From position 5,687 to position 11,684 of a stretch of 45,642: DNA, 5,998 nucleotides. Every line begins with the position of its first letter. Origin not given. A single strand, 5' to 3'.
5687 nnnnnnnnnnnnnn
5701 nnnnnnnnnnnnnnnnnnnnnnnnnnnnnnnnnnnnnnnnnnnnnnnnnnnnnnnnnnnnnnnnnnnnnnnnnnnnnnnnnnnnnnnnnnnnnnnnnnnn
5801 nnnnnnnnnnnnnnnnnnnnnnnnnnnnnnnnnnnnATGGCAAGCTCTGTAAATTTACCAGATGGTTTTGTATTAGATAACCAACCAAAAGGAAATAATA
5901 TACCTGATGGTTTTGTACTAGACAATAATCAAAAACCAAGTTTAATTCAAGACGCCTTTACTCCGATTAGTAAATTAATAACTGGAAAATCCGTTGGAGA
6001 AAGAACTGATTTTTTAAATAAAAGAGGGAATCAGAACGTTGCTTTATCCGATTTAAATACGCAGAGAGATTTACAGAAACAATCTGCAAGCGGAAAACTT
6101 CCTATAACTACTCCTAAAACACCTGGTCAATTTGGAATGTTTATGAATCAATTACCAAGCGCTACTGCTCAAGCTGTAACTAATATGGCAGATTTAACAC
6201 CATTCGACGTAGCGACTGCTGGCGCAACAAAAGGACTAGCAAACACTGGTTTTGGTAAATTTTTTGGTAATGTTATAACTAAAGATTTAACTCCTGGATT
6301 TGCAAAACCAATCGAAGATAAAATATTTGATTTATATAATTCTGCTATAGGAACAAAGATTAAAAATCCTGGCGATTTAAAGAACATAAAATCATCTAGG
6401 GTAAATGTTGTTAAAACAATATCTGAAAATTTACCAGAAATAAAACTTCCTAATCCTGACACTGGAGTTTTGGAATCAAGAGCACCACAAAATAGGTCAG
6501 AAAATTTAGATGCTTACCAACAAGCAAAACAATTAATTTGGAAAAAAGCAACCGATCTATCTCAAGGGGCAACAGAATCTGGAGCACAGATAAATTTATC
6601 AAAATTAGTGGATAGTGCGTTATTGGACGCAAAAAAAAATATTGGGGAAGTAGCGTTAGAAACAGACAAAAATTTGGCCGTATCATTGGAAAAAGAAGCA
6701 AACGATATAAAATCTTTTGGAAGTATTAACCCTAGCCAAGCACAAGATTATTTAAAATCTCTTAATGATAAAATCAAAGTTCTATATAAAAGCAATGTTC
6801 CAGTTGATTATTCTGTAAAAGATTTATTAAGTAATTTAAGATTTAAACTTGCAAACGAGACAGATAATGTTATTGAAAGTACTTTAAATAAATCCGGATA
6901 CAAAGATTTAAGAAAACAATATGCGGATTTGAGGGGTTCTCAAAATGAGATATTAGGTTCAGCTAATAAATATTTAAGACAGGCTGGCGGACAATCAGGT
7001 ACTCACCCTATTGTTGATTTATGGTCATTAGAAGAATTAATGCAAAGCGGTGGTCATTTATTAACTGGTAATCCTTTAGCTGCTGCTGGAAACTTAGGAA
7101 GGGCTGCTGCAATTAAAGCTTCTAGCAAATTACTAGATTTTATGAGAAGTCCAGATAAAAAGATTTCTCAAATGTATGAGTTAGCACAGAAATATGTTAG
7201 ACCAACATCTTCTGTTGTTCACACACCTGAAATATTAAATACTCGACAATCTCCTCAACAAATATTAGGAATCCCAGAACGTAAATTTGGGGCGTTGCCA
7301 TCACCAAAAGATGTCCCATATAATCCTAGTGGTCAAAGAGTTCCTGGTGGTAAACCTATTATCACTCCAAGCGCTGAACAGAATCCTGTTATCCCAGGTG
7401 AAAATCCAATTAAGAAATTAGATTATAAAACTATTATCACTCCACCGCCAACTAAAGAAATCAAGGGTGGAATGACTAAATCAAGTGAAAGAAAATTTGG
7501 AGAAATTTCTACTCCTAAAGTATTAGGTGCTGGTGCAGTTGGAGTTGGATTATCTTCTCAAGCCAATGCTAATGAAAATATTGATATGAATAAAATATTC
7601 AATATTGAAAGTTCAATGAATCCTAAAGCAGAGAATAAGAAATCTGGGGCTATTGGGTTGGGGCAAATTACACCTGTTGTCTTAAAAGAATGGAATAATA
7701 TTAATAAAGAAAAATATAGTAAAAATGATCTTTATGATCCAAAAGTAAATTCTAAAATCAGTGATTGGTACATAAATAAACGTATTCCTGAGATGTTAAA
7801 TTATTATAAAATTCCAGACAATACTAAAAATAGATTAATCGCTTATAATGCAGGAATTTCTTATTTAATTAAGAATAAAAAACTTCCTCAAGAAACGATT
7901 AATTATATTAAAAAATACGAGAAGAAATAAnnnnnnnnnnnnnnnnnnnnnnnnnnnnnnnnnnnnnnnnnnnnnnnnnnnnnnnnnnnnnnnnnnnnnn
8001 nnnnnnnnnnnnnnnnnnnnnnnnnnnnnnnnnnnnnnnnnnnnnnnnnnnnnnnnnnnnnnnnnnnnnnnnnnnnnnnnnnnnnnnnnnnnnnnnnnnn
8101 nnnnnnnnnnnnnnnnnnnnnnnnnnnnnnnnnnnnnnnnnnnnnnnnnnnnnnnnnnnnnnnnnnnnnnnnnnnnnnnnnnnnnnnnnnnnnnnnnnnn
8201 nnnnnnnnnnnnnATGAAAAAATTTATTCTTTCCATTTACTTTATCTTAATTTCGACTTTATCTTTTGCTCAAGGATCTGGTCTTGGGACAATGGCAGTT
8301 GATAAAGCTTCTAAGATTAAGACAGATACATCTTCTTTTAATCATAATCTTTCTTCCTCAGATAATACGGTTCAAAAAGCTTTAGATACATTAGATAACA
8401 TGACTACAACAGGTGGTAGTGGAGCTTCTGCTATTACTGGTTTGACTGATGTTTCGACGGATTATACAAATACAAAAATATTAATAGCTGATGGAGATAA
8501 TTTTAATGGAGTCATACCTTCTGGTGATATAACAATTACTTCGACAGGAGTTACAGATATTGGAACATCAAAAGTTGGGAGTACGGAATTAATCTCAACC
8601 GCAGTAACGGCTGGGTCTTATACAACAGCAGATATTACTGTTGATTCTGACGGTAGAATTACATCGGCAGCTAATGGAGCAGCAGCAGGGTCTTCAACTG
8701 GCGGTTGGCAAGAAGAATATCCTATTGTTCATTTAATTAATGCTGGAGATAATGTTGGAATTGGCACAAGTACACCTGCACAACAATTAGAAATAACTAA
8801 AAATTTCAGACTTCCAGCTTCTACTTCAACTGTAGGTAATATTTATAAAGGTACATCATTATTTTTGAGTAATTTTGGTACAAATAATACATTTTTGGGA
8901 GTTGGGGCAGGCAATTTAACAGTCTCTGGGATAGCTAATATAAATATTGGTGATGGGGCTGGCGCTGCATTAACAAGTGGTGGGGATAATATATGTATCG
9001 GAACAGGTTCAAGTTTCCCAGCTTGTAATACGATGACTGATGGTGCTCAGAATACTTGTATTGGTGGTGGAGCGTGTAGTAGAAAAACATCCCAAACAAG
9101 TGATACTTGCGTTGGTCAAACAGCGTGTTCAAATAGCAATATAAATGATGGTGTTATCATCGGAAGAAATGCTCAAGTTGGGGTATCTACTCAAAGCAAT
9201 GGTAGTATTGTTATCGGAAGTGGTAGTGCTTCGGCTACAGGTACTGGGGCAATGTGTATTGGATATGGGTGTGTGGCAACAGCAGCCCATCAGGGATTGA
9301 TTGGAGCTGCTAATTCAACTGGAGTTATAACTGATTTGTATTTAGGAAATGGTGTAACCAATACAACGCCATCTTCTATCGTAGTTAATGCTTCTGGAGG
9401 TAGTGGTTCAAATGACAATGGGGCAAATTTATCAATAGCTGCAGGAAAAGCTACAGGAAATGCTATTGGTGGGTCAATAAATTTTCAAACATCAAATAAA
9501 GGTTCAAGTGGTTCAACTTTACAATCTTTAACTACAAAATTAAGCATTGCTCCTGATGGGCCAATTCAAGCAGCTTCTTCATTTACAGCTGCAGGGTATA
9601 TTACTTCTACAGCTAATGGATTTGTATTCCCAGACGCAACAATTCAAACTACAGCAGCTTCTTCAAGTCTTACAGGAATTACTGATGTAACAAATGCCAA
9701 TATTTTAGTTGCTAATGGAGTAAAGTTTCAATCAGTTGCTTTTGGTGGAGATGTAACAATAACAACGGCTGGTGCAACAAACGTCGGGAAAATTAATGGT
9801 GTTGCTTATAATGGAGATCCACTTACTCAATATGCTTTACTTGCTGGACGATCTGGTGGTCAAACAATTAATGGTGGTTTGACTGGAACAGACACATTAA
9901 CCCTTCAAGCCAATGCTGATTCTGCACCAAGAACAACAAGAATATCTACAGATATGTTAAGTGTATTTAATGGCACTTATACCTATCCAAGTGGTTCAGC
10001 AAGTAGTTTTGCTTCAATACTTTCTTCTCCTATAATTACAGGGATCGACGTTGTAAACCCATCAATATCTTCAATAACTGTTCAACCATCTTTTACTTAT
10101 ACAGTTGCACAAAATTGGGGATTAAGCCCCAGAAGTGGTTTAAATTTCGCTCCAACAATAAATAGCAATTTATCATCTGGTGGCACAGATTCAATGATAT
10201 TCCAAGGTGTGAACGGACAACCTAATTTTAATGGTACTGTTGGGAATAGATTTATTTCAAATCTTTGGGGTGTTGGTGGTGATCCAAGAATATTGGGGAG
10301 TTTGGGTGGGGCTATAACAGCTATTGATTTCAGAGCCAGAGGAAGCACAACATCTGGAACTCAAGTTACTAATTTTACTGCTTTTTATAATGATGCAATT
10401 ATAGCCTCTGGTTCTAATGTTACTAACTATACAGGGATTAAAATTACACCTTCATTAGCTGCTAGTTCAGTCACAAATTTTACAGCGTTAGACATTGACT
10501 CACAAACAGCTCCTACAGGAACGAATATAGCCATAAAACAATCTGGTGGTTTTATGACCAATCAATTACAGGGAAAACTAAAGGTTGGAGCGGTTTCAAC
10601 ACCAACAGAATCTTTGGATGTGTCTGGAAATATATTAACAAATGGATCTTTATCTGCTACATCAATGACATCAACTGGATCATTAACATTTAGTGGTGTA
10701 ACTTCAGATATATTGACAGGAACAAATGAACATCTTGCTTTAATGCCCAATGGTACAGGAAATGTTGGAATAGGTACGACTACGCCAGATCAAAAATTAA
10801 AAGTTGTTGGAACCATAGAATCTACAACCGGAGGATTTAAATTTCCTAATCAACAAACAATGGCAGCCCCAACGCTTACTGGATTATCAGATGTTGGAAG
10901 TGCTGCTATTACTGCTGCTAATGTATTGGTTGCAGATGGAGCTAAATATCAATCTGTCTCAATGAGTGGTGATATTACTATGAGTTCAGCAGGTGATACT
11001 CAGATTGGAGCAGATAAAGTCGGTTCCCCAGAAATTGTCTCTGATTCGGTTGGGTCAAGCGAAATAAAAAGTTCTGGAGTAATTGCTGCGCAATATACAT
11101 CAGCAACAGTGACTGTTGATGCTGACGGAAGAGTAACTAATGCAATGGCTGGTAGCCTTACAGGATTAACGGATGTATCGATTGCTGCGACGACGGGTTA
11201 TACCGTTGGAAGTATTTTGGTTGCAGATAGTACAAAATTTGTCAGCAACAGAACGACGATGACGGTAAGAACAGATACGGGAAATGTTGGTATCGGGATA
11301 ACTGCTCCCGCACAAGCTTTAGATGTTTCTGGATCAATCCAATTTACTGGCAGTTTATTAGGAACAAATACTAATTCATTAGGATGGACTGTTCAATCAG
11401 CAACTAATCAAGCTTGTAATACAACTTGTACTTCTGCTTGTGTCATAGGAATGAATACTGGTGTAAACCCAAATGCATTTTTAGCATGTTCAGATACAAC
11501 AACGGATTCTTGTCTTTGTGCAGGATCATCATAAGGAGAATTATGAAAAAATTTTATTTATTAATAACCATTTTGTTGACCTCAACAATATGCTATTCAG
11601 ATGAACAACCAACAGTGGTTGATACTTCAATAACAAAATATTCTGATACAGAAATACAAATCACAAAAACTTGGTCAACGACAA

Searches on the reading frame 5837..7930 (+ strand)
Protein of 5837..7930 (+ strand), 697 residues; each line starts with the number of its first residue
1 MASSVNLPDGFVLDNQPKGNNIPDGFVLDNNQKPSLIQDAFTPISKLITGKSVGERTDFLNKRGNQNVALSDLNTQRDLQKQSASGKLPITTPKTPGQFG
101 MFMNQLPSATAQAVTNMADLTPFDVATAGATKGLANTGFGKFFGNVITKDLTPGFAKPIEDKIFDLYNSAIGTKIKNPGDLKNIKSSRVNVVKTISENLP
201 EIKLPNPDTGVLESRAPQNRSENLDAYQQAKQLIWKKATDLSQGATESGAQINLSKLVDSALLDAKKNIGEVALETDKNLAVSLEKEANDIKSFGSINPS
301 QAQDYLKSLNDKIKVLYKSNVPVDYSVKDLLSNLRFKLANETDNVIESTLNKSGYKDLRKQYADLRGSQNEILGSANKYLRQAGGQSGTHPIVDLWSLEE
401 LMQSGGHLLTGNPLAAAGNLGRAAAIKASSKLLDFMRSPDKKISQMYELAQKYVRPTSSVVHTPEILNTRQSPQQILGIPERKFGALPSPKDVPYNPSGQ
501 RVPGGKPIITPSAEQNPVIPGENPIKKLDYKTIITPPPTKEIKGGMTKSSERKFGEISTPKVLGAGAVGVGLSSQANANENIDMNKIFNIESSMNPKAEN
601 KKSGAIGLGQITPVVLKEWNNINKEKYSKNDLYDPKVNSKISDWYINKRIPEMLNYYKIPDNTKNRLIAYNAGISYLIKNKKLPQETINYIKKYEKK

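Call 24: search_protein_families(library=pfam, proteins=[window:5837-7930:+], max_evalue=0.01)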
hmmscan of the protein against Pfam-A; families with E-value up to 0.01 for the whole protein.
window:5837-7930:+ (697 aa): 1 family
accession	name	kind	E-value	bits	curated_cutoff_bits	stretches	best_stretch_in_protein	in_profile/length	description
PF01464.25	SLT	-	4.7e-12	45.9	21.3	1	586-686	19-110/117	Transglycosylase SLT domain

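Call 25: search_protein_families(library=phrogs, proteins=[window:5837-7930:+], max_evalue=0.01)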
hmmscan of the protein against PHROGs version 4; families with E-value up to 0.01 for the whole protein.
window:5837-7930:+ (697 aa): 2 families
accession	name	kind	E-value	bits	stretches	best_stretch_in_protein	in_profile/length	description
phrog_4067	-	other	0.0012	18.3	1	583-652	687-759/980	transglycosylase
phrog_3310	-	other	0.0085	16.7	0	579-614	158-193/231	transglycosylase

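Call 30: find_related_loci(query=window:5837-7930:+, collection=viral_contigs, flank=10000)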
Query window:5837-7930:+ (697 aa) in viral_contigs; peptide patterns used: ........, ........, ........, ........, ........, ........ (x = any residue, [..] = any of these).
18 stretches matched a pattern, but none encodes a relative of the query by tblastn (E <= 1e-3).

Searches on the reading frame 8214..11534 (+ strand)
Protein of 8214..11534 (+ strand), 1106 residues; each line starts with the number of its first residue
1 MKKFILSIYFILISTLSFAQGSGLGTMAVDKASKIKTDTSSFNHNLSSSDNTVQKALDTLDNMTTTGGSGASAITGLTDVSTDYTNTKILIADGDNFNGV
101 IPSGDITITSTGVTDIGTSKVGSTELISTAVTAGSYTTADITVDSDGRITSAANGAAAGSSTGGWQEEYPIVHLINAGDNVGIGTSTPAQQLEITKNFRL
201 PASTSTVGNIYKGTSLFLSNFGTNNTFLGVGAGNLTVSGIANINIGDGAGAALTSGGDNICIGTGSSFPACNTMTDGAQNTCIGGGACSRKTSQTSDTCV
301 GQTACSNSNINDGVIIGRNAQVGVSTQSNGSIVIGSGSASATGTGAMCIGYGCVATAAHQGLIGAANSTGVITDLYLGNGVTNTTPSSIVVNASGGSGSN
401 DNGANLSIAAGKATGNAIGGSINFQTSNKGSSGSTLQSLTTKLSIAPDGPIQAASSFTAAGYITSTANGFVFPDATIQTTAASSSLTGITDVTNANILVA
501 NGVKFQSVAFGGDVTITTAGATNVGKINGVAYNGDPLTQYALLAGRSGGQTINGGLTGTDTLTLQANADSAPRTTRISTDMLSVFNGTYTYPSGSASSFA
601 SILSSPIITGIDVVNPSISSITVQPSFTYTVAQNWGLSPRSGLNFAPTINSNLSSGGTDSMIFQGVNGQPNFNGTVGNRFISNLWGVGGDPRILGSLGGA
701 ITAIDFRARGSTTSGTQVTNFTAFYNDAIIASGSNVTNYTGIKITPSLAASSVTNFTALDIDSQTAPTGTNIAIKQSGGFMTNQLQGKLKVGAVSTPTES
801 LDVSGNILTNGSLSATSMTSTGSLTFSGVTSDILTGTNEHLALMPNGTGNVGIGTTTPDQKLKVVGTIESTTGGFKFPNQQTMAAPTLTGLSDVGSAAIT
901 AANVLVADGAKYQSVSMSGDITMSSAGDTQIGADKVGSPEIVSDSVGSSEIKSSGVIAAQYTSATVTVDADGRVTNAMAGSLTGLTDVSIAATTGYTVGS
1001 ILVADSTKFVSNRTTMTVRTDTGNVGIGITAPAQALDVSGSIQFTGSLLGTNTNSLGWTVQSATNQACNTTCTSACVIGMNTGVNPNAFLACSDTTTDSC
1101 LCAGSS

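Call 6: search_protein_families(library=pfam, proteins=[window:8214-11534:+], max_evalue=0.01)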
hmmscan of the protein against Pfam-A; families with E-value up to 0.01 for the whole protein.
window:8214-11534:+ (1106 aa): 0 families

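Call 7: search_protein_families(library=phrogs, proteins=[window:8214-11534:+], max_evalue=0.01)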
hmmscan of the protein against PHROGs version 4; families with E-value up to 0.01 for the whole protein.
window:8214-11534:+ (1106 aa): 0 families

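Call 62: search_solved_structures(query=window:8214-11534:+, max_evalue=0.1)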
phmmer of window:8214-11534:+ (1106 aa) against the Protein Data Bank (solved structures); distinct sequences matched with E-value up to 0.1: 1.
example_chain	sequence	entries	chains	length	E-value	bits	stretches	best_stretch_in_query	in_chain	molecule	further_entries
8ond_A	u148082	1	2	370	9.5e-07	30.3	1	821-900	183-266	bd2133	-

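Call 71: search_protein_families(library=padloc, proteins=[window:8214-11534:+], max_evalue=0.01)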
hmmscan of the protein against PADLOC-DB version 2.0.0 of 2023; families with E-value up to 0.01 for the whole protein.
window:8214-11534:+ (1106 aa): 0 families

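Call 96: search_protein_families(library=ncbifam, proteins=[window:8214-11534:+], max_evalue=0.01)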
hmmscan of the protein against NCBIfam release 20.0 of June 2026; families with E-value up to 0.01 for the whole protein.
window:8214-11534:+ (1106 aa): 0 families
